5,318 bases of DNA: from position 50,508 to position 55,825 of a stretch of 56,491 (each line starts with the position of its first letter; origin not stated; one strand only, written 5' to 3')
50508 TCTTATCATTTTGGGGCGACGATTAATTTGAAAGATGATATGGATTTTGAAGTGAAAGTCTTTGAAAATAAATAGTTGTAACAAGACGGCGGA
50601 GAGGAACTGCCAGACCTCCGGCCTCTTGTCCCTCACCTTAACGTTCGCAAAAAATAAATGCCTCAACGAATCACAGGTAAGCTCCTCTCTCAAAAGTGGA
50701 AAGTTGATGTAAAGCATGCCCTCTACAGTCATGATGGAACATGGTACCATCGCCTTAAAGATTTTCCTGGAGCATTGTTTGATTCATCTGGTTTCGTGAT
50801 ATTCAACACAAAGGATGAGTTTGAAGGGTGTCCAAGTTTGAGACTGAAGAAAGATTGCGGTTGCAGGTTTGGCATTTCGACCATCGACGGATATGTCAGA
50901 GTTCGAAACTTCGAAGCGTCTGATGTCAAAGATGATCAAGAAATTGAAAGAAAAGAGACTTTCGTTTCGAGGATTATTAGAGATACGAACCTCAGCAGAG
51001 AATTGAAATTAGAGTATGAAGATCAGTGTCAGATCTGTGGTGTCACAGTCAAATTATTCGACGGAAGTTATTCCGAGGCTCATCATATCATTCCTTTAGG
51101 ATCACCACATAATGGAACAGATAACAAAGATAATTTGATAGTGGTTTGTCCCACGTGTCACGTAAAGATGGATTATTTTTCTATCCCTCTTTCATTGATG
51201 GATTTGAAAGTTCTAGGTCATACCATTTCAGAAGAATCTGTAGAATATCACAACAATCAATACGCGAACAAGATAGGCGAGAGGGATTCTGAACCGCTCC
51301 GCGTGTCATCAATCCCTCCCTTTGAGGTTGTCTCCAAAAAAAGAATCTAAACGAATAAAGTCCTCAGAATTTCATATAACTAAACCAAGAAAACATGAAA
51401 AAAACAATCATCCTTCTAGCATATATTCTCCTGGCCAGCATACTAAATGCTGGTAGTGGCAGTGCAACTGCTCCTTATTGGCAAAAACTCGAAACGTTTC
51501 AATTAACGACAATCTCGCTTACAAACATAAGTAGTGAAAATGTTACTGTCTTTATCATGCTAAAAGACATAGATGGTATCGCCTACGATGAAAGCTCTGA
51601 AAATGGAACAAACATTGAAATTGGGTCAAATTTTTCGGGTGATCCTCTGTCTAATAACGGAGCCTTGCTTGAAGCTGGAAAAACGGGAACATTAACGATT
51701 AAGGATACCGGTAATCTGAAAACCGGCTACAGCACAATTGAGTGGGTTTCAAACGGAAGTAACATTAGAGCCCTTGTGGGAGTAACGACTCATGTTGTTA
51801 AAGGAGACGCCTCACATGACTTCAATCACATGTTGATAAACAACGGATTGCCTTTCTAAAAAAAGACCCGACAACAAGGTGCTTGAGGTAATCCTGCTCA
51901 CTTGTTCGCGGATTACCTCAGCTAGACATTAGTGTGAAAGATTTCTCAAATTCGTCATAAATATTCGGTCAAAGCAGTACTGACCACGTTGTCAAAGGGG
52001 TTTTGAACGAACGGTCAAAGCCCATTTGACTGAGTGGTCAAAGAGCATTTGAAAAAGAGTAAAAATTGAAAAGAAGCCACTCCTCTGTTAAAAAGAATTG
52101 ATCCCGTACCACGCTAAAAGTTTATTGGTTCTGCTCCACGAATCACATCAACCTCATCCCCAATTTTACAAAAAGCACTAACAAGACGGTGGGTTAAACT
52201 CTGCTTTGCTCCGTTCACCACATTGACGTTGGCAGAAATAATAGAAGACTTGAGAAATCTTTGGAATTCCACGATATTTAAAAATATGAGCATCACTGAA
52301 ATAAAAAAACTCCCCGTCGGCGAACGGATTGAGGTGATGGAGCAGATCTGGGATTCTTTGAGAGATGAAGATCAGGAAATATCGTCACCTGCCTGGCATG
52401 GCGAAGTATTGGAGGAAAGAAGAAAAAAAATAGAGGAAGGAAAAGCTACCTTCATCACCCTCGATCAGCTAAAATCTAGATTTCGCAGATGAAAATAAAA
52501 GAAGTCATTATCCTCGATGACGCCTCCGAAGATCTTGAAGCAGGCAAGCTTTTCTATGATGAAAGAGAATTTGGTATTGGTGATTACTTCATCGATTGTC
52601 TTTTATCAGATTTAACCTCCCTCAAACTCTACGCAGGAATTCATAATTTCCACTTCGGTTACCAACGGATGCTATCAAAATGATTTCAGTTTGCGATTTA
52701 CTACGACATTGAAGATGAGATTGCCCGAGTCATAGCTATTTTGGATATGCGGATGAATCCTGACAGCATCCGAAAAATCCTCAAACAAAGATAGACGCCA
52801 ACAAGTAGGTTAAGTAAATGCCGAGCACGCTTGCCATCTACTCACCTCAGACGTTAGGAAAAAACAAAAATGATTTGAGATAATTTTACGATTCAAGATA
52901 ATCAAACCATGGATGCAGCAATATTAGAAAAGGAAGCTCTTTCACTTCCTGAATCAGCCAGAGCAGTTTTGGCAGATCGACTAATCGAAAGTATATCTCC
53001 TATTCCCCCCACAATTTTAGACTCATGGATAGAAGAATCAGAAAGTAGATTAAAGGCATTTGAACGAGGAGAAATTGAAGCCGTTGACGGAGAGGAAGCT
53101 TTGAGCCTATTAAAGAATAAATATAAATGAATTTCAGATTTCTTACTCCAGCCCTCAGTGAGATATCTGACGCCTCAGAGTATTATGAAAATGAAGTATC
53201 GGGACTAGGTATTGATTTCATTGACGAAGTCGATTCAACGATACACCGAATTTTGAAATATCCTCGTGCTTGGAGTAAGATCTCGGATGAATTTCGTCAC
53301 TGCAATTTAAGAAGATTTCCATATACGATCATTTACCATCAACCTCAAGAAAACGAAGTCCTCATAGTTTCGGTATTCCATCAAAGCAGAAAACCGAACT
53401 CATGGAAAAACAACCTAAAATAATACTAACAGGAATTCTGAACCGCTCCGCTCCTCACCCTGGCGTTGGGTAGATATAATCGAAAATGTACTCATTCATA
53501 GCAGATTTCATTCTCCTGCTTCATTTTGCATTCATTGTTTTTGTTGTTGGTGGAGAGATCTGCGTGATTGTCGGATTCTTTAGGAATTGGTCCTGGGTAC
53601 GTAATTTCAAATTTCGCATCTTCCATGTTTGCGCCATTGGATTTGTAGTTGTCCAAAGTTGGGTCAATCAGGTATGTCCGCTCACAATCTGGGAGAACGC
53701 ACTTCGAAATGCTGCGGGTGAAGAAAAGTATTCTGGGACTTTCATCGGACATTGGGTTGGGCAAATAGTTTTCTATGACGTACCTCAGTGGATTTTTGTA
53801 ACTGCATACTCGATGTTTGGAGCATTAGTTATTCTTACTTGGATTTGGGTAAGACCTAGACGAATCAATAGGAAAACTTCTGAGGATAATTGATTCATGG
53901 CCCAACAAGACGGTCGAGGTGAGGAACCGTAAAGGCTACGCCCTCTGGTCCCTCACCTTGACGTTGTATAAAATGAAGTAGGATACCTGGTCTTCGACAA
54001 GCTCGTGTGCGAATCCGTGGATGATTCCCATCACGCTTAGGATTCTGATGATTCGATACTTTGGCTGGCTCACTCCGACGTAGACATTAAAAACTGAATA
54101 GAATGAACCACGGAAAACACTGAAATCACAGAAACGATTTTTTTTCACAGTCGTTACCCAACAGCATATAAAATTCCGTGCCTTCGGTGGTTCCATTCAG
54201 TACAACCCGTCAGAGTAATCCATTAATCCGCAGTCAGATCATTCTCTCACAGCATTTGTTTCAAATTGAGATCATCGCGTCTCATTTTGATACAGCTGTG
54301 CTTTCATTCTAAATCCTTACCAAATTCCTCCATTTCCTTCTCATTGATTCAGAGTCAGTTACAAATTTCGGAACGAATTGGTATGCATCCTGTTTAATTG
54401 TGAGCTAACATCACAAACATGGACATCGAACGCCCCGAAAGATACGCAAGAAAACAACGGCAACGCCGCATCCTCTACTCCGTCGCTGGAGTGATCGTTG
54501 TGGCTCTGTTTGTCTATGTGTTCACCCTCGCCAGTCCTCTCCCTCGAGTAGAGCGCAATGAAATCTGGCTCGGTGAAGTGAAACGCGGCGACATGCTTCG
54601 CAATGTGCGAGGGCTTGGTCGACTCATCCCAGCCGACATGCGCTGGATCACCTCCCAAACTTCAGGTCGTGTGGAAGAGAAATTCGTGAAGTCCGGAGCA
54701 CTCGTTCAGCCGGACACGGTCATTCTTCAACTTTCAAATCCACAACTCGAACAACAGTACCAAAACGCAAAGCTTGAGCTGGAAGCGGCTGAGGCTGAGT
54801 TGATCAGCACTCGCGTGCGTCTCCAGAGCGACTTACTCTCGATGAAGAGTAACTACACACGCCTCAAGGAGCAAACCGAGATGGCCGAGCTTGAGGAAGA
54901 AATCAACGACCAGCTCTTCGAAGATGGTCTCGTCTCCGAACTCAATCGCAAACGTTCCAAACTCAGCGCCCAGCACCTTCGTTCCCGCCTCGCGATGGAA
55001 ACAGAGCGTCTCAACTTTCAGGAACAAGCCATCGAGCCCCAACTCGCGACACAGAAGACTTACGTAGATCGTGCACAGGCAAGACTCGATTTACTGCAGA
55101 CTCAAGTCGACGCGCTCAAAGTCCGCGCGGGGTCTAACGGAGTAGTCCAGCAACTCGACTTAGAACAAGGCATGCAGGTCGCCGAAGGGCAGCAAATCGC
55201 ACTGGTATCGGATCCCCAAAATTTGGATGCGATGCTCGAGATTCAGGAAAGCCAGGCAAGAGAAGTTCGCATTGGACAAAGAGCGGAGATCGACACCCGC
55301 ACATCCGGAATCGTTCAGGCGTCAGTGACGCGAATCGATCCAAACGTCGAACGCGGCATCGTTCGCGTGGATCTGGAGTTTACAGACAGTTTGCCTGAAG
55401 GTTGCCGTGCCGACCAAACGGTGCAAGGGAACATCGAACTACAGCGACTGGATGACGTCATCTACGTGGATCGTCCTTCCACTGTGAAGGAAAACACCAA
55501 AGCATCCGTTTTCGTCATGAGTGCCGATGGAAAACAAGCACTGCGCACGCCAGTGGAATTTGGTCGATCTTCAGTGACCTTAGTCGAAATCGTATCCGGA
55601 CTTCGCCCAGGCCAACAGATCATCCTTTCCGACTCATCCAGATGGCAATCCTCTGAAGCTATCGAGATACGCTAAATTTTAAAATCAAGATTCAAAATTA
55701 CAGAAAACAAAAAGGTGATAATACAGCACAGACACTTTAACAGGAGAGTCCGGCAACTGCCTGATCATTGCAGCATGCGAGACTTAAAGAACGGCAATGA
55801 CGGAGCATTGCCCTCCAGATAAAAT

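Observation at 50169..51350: First two cassettes encode stand-alone nucleases (PD-(D/E)xK and HNH with an unknown N-domain), candidate anti-phage cassettes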

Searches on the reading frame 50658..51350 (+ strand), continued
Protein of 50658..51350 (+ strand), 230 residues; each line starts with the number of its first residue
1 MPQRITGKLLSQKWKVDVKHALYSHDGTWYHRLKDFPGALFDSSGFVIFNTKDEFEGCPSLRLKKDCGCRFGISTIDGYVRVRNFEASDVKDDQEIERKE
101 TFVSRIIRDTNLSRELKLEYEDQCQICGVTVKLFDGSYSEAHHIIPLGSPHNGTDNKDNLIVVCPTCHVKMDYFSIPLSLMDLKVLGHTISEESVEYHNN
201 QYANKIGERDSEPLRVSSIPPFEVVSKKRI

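Call 75: search_protein_families(library=phrogs, proteins=[window:50658-51350:+], max_evalue=0.01)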
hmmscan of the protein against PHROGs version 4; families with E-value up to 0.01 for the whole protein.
window:50658-51350:+ (230 aa): 19 families
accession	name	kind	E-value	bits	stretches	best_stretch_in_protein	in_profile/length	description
phrog_15103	-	unknown function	3.7e-08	34.1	1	95-173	177-256/280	-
phrog_8446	-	DNA, RNA and nucleotide metabolism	4.7e-08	33.9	1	122-175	141-199/211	HNH endonuclease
phrog_1271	-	DNA, RNA and nucleotide metabolism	1.8e-07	31.9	1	111-171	255-315/361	HNH endonuclease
phrog_144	-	DNA, RNA and nucleotide metabolism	3.3e-07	31.1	1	111-171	74-132/175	HNH endonuclease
phrog_6050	-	DNA, RNA and nucleotide metabolism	4.4e-07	30.1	1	98-170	289-356/402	HNH endonuclease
phrog_589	-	DNA, RNA and nucleotide metabolism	1.1e-06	29.5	1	112-169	82-136/179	HNH endonuclease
phrog_5956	-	DNA, RNA and nucleotide metabolism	1.9e-06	28.6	1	64-170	7-106/138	HNH endonuclease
phrog_8048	-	DNA, RNA and nucleotide metabolism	9.6e-06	26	1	91-170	151-224/273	HNH endonuclease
phrog_4581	-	head and packaging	1.1e-05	26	1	116-169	60-106/395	terminase small subunit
phrog_338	-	DNA, RNA and nucleotide metabolism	1.9e-05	25.2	1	107-169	191-257/340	HNH endonuclease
phrog_333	-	DNA, RNA and nucleotide metabolism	0.00014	23.1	1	121-170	33-77/138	HNH endonuclease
phrog_119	-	DNA, RNA and nucleotide metabolism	0.00017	21.6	1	120-172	202-255/443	HNH endonuclease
phrog_740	-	DNA, RNA and nucleotide metabolism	0.001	19.1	1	122-170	39-83/332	HNH endonuclease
phrog_2214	-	DNA, RNA and nucleotide metabolism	0.0019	18.3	1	94-170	167-235/429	HNH endonuclease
phrog_10822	-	DNA, RNA and nucleotide metabolism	0.0021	18.7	1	91-175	72-151/245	HNH endonuclease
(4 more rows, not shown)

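Call 78: fold_search(model_id=the predicted structure, library=viral)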
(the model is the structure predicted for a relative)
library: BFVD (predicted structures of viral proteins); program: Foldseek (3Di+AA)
matches with E <= 10: 200; with E <= 0.001: 0
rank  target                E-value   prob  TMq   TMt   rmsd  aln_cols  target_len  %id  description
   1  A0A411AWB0            1.8e-03  0.84  0.23  0.20  19.7       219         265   14  HNH endonuclease [Pantoea phage vB_PagM_LIET2]
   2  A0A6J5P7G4            2.4e-03  0.90  0.19  0.22  20.0       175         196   14  HNHc domain containing protein [uncultured Caudovirales phage]
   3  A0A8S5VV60            6.8e-03  0.99  0.23  0.14  11.7       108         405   15  (no name in the UniProt tables at hand)
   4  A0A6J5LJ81            7.3e-03  0.60  0.15  0.16  12.8       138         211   21  HNHc domain containing protein [uncultured Caudovirales phage]
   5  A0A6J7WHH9            9.3e-03  0.57  0.16  0.16  13.4       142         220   15  HNHc domain containing protein [uncultured Caudovirales phage]
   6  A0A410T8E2            9.9e-03  0.60  0.16  0.21  14.2       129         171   19  Putative homing endonuclease [Pseudomonas phage Henu5]
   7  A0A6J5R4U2            1.1e-02  1.00  0.22  0.45   3.4        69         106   25  HNHc domain containing protein [uncultured Caudovirales phage]
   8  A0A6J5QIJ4            1.1e-02  1.00  0.21  0.28   7.3        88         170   17  HNHc domain containing protein [uncultured Caudovirales phage]
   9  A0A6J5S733            1.5e-02  0.99  0.25  0.58   4.1        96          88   19  HNHc domain containing protein [uncultured Caudovirales phage]
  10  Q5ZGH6                1.9e-02  0.97  0.19  0.32  11.7        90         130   24  (no name in the UniProt tables at hand)
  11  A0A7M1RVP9            2.0e-02  1.00  0.24  0.32  10.7       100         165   19  HNH nuclease domain-containing protein [uncultured phage cr118_1]
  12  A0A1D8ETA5            2.0e-02  0.93  0.22  0.30  13.3       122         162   19  HNH endonuclease [Propionibacterium phage Anatole]
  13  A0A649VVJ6            2.1e-02  0.91  0.24  0.31  16.8       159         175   16  HNH endonuclease [Arthrobacter phage BeatusComedenti]
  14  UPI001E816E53         2.2e-02  0.57  0.16  0.15  12.8       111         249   20  (no name look-up for this kind of identifier)
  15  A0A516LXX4            2.7e-02  0.96  0.20  0.41   7.6        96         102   14  (no name in the UniProt tables at hand)
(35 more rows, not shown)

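Call 90: search_dna_similar(query=window:50658-51275:+, collection=plasmids, mode=protein, max_evalue=0.00001, max_rows=12)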
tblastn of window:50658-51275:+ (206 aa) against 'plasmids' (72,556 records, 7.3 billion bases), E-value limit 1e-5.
Records with a match: 16; places in all: 16; records where one place covers at least 80% of the query: 0.
Best place of each record, by identity: <60% 16.
By first word of the organism name: Natrinema 3; Halobacterium 2; Halocatena 2; Priestia 2; Clostridium 1; Janthinobacterium 1; Pontibacillus 1; Haloglomus 1; Lysinibacillus 1; Mesorhizobium 1; and 1 more.
By predicted mobility (MOB-suite, as given by PLSDB): non-mobilizable 15; conjugative 1.
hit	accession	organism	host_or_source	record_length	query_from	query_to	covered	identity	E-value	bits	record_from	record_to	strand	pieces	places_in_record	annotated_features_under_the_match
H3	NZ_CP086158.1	Clostridium tagluense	single colony,Lamb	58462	83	205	60%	43.8%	4e-23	103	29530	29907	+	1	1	HNH endonuclease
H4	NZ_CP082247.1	Natrinema sp. SYSU A 869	cell culture,salt lake sediment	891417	65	204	68%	35.4%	4e-18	89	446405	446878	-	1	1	HNH endonuclease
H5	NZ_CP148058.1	Halobacterium salinarum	Whole genome,Hypersaline lake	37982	82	203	59%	37.3%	5e-16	83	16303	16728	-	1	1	HNH endonuclease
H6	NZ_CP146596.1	Halobacterium salinarum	-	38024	82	203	59%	37.3%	5e-16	83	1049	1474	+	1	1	none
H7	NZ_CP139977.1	Janthinobacterium lividum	-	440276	98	205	52%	39.3%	5e-19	91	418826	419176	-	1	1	YDG/SRA domain-containing protein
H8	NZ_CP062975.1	Pontibacillus sp. ALD_SL1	mangrove mud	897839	28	173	71%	28.8%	2e-6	54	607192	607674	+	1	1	HNH endonuclease signature motif containing protein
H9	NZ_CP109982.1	Halocatena marina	cell cuture,Qidong intertidal zone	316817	80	186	52%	36.7%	5e-12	71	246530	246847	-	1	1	HNH endonuclease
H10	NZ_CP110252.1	Halocatena marina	cell cuture,Rudong intertidal zone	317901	80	186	52%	36.7%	5e-12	71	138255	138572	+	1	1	HNH endonuclease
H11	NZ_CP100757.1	Natrinema gelatinilyticum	marine sediment,sediment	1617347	97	199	50%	37.5%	3e-13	75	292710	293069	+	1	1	record has no annotation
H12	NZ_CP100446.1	Natrinema caseinilyticum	marine sediment,sediment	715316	97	199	50%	36.7%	4e-14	77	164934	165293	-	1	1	HNH endonuclease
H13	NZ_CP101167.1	Haloglomus halophilum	cell culture,salt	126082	72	200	63%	27.1%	2e-6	54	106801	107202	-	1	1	HNH endonuclease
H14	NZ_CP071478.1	Priestia megaterium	whole organism,Hypersaline environment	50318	89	189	49%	34.3%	3e-10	66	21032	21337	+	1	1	HNH endonuclease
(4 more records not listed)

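Call 103: get_annotated_region(hit=H7, flank=1500)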
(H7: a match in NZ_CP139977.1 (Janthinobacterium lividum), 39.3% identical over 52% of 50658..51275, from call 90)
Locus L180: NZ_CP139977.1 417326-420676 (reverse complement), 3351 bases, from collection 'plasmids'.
description: Janthinobacterium lividum strain HAMBI_1919 plasmid unnamed, complete sequence
organism: Janthinobacterium lividum (NCBI taxid 29581)
taxonomy: Bacteria; Pseudomonadota; Betaproteobacteria; Burkholderiales; Oxalobacteraceae; Janthinobacterium; Janthinobacterium lividum
host: -; source: -; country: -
typing (MOB-suite, as given by PLSDB): non-mobilizable
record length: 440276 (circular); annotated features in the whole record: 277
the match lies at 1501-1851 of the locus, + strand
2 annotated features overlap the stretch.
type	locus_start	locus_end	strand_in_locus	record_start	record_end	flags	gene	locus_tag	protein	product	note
CDS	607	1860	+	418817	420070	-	-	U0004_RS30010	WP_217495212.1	YDG/SRA domain-containing protein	-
CDS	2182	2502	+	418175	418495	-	-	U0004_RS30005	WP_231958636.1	hypothetical protein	-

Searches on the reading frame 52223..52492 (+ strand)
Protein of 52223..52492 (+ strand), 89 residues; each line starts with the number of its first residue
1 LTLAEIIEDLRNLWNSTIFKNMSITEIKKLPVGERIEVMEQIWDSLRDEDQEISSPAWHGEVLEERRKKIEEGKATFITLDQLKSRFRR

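Call 5: search_protein_families(library=pfam, proteins=[window:52223-52492:+], max_evalue=0.1)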
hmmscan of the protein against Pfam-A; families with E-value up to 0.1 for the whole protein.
window:52223-52492:+ (89 aa): 3 families
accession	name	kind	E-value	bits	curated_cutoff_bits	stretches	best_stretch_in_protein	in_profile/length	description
PF09720.15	Unstab_antitox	-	1.3e-16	60.8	23.3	1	29-82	1-53/54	Putative addiction module component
PF18824.6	LPD11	-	0.052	14.1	27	0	33-50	35-52/69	Large polyvalent protein-associated domain 11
PF13916.11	Phostensin_N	-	0.089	13.7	23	0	51-70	4-23/86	PP1-regulatory protein, Phostensin N-terminal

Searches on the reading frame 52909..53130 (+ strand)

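Call 5: search_protein_families(library=pfam, proteins=[window:52909-53130:+], max_evalue=0.1)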
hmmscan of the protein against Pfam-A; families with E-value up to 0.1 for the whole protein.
window:52909-53130:+ (73 aa): 1 family
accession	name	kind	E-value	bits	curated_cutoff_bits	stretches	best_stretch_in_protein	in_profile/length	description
PF09720.15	Unstab_antitox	-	5.2e-13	49.3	23.3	1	12-64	1-54/54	Putative addiction module component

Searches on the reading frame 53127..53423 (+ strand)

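Call 5: search_protein_families(library=pfam, proteins=[window:53127-53423:+], max_evalue=0.1)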
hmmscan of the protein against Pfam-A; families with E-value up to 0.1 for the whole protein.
window:53127-53423:+ (98 aa): 1 family
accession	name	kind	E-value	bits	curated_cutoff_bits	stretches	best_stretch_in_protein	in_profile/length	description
PF05016.21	ParE_toxin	-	5.3e-08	33.8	23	1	4-89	2-88/89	ParE toxin of type II toxin-antitoxin system, parDE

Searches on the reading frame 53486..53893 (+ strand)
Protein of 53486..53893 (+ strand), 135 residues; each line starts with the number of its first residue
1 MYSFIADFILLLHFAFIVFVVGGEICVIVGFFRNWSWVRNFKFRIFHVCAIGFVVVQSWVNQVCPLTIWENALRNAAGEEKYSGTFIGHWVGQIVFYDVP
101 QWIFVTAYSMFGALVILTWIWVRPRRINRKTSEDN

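Call 5: search_protein_families(library=pfam, proteins=[window:53486-53893:+], max_evalue=0.1)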
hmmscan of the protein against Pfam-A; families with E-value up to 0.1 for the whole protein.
window:53486-53893:+ (135 aa): 2 families
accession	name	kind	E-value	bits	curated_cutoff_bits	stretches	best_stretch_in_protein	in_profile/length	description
PF10861.13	DUF2784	-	3.9e-30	104.6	29.7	1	4-122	2-107/109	Protein of Unknown function (DUF2784)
PF03862.18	SpoVAC_SpoVAEB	-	0.036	14.8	25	0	17-36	4-23/117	SpoVAC/SpoVAEB sporulation membrane protein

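Call 6: search_protein_families(library=padloc, proteins=[window:53486-53893:+], max_evalue=1)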
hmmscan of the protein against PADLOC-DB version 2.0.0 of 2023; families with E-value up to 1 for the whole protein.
window:53486-53893:+ (135 aa): 1 family
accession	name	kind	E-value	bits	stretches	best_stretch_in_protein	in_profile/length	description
PDLC02223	STK_OB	-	0.061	10.2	1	53-92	366-403/562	-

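Call 9: search_protein_families(library=ncbifam, proteins=[window:53486-53893:+], max_evalue=1)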
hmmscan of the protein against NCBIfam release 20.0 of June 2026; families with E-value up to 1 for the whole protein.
window:53486-53893:+ (135 aa): 0 families

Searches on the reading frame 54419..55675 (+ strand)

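Call 5: search_protein_families(library=pfam, proteins=[window:54419-55675:+], max_evalue=0.1)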
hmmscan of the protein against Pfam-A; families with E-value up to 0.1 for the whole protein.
window:54419-55675:+ (418 aa): 4 families
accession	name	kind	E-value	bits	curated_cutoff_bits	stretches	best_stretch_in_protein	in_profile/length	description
PF16576.10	HlyD_D23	-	3e-11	43.4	30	1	75-311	20-189/214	Barrel-sandwich domain of CusB or HlyD membrane-fusion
PF13437.12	HlyD_3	-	4.7e-10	40.6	22.2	1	234-312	1-82/106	HlyD family secretion protein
PF00364.28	Biotin_lipoyl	-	0.00039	20.6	22.1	0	234-261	44-71/73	Biotin-requiring enzyme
PF13533.13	Biotin_lipoyl_2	-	0.0012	19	29.8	1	77-105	3-31/32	Biotin-lipoyl like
